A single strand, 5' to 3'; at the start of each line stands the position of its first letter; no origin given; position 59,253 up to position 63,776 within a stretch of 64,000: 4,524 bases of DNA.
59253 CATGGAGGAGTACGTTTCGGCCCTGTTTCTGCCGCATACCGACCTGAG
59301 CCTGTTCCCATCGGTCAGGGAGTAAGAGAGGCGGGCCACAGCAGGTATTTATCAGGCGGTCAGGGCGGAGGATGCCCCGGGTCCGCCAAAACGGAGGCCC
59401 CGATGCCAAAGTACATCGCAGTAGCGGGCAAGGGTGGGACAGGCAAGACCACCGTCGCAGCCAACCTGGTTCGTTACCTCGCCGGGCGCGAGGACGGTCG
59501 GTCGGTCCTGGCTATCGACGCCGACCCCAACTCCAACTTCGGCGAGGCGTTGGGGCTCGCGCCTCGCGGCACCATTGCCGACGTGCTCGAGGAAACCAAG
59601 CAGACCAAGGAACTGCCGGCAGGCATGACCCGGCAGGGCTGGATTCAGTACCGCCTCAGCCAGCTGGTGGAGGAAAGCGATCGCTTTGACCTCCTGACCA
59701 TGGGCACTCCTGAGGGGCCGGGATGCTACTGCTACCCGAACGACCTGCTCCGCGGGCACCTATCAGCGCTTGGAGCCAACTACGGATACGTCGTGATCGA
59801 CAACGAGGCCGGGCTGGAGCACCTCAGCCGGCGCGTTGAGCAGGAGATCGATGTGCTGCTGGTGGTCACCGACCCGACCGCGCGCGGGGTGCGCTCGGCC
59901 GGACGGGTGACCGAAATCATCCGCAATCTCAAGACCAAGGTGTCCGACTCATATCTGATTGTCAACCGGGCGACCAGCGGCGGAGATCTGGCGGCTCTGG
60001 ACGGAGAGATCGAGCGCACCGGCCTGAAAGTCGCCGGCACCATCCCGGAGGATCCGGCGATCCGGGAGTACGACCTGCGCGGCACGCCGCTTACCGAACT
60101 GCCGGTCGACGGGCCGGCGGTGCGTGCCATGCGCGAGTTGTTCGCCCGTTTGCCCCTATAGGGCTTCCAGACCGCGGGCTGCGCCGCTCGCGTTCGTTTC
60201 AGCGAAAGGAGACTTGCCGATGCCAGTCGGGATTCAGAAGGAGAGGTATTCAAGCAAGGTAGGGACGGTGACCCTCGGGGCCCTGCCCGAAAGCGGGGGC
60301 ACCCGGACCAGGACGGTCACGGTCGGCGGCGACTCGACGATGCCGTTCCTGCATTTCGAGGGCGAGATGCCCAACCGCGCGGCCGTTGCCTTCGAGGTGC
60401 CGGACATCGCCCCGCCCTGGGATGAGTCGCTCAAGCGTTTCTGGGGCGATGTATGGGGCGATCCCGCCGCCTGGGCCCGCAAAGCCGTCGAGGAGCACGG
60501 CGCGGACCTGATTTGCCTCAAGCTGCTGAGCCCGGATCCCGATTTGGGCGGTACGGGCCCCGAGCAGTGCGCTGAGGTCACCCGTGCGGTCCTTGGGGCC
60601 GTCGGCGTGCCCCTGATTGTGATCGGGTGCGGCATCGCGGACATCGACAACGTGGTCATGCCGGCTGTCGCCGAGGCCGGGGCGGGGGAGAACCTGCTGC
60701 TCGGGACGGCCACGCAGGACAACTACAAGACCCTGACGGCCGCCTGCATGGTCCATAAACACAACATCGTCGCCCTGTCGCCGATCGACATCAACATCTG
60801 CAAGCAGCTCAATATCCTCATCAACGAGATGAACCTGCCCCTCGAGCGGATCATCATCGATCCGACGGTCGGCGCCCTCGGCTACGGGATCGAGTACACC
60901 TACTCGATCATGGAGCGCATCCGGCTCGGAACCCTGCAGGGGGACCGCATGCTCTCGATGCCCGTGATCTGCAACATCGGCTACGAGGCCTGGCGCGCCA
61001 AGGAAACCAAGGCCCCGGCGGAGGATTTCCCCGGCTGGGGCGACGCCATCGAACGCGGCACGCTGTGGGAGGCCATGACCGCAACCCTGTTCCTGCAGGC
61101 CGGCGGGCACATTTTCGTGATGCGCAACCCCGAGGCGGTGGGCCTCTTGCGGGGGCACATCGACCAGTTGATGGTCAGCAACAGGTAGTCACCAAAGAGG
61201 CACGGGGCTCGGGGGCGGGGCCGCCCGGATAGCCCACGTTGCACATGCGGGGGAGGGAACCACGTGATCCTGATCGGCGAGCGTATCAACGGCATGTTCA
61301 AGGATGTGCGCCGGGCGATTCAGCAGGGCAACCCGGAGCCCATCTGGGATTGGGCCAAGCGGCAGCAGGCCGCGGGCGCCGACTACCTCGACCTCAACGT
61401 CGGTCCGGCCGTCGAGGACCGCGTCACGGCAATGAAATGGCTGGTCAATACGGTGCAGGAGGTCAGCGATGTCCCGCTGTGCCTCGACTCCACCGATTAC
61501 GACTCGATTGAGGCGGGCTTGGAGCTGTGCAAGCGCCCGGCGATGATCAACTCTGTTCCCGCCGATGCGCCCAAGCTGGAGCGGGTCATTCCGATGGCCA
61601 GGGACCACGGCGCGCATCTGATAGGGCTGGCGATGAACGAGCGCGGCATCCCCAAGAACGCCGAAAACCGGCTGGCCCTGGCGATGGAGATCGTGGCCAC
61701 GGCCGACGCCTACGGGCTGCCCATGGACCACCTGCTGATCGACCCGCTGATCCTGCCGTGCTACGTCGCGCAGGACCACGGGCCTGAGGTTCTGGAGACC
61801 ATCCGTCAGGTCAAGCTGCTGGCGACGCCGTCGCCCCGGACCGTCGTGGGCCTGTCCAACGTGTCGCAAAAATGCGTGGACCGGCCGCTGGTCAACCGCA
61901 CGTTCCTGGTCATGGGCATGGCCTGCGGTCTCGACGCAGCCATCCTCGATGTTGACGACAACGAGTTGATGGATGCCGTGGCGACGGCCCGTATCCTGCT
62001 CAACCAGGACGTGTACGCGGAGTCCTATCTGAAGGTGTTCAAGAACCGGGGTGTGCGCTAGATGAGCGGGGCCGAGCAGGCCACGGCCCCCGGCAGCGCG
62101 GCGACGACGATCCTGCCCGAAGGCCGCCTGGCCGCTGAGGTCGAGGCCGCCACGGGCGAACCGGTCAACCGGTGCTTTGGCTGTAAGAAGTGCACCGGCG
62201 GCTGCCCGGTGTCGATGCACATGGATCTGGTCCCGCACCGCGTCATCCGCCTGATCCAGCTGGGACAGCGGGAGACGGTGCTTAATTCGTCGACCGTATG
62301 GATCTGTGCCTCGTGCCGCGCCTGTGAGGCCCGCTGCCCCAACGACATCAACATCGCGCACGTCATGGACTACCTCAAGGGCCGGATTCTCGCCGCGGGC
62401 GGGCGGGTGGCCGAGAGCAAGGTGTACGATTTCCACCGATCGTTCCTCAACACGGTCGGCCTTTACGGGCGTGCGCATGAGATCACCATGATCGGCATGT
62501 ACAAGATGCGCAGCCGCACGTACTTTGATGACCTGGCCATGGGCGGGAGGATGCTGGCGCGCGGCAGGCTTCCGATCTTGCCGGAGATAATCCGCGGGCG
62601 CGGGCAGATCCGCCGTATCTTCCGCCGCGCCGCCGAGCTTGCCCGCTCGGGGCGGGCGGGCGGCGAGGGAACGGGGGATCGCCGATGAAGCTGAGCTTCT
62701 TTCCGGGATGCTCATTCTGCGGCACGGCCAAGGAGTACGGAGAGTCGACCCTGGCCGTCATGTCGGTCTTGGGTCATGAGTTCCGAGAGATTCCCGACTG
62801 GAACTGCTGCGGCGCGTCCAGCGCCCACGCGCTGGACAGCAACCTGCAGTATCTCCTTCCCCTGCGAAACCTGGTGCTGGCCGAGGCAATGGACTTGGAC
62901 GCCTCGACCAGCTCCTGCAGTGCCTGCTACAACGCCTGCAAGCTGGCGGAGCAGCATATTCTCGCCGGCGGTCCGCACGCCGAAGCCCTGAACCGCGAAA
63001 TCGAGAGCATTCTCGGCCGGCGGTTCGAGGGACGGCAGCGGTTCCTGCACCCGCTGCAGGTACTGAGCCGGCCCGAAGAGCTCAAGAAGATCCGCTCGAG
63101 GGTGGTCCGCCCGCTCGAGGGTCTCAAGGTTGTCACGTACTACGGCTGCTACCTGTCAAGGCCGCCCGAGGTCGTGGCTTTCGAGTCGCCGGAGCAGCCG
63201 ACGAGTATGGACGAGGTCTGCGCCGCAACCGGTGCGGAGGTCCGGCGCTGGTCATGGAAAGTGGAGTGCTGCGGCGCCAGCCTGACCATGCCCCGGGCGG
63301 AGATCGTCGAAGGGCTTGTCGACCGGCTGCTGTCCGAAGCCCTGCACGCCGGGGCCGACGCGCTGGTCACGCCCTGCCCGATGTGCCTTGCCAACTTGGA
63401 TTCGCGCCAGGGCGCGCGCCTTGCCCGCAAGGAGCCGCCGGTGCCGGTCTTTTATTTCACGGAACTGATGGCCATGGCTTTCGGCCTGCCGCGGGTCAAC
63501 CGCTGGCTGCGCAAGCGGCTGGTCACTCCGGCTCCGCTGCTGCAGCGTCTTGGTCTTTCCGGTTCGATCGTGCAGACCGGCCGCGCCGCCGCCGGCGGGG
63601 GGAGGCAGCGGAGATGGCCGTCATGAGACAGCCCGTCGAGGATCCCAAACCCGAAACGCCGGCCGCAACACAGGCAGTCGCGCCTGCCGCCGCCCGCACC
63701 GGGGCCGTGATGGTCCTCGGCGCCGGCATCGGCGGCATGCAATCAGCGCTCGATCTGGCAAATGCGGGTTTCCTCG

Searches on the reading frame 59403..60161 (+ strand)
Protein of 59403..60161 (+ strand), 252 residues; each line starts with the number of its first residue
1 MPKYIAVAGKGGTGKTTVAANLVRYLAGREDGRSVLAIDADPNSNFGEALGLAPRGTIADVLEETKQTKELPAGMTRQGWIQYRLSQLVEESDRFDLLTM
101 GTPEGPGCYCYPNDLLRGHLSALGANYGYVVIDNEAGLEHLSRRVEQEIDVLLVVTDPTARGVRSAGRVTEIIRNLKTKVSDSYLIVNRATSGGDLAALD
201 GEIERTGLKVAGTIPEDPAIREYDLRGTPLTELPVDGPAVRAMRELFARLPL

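Call 56: search_protein_families(library=pfam, proteins=[window:59403-60161:+], max_evalue=0.00001)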
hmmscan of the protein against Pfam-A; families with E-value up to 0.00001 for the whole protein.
window:59403-60161:+ (252 aa): 5 families
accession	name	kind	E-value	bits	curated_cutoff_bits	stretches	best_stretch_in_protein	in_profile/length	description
PF01656.29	CbiA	-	7e-19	68.5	25.4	1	5-229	2-124/125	CobQ/CobB/MinD/ParA nucleotide binding domain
PF13614.12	AAA_31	-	2.4e-12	47.6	27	1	4-181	3-172/177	AAA domain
PF00142.24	Fer4_NifH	-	4e-08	33.5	25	0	4-69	2-66/271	4Fe-4S iron sulfur cluster binding proteins, NifH/frxC family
PF10609.15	ParA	-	1.5e-06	28.3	27.1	0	6-41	8-41/246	NUBPL iron-transfer P-loop NTPase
PF02374.21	ArsA_ATPase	-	1.7e-06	27.9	24.3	1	3-51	2-48/305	Anion-transporting ATPase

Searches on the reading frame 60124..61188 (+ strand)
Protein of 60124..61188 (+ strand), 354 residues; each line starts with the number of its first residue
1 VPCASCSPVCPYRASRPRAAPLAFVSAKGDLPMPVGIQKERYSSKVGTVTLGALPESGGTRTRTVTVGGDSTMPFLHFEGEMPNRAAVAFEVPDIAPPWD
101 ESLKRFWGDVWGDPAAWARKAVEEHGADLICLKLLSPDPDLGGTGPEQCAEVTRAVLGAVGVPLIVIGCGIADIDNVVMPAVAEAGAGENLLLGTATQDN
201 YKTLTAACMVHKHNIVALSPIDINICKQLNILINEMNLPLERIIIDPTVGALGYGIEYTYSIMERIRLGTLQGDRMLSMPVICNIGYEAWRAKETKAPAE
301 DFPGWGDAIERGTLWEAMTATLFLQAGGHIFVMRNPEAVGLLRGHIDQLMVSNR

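Call 56: search_protein_families(library=pfam, proteins=[window:60124-61188:+], max_evalue=0.00001)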
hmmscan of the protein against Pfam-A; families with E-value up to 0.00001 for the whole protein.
window:60124-61188:+ (354 aa): 1 family
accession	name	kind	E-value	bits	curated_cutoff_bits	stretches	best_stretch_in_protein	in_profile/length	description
PF03599.22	CdhD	-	2.4e-41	142.2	24.8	1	51-298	4-227/387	CO dehydrogenase/acetyl-CoA synthase delta subunit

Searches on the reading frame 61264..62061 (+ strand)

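Call 56: search_protein_families(library=pfam, proteins=[window:61264-62061:+], max_evalue=0.00001)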
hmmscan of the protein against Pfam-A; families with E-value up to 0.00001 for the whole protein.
window:61264-62061:+ (265 aa): 1 family
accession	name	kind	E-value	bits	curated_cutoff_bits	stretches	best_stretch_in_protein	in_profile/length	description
PF00809.28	Pterin_bind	-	1.2e-17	64.9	25.5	1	22-228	18-243/244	Pterin binding enzyme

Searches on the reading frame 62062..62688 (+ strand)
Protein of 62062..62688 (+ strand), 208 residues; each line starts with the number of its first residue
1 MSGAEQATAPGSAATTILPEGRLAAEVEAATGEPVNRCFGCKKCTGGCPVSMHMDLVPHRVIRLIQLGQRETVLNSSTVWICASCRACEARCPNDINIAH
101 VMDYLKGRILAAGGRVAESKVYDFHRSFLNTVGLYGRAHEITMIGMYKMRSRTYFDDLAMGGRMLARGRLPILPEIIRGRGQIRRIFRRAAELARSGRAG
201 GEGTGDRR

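Call 56: search_protein_families(library=pfam, proteins=[window:62062-62688:+], max_evalue=0.00001)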
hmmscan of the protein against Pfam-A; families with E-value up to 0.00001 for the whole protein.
window:62062-62688:+ (208 aa): 3 families
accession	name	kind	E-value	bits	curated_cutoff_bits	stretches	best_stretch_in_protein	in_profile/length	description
PF13534.11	Fer4_17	-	5.5e-11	43.3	22.2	1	37-97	1-61/61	4Fe-4S dicluster domain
PF13183.11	Fer4_8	-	6.4e-10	39.9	27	1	35-96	2-68/68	4Fe-4S dicluster domain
PF13187.11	Fer4_9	-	9.9e-08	32.3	27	1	37-95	1-50/52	4Fe-4S dicluster domain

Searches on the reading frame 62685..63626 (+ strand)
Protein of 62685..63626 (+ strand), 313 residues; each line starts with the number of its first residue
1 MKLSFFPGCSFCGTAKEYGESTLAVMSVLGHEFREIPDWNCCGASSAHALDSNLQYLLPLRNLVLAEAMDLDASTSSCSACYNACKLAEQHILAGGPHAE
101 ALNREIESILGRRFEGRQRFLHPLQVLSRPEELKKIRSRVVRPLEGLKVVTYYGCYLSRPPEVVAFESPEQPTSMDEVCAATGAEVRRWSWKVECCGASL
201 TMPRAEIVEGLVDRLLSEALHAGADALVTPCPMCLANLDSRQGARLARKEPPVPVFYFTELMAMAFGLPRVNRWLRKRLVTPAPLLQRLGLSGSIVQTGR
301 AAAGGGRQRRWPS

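Call 56: search_protein_families(library=pfam, proteins=[window:62685-63626:+], max_evalue=0.00001)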
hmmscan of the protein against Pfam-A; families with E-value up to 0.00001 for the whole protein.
window:62685-63626:+ (313 aa): 1 family
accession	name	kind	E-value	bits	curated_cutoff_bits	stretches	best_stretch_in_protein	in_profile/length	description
PF02754.22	CCG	-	1.9e-21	76.4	20.6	2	149-239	1-85/85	Cysteine-rich domain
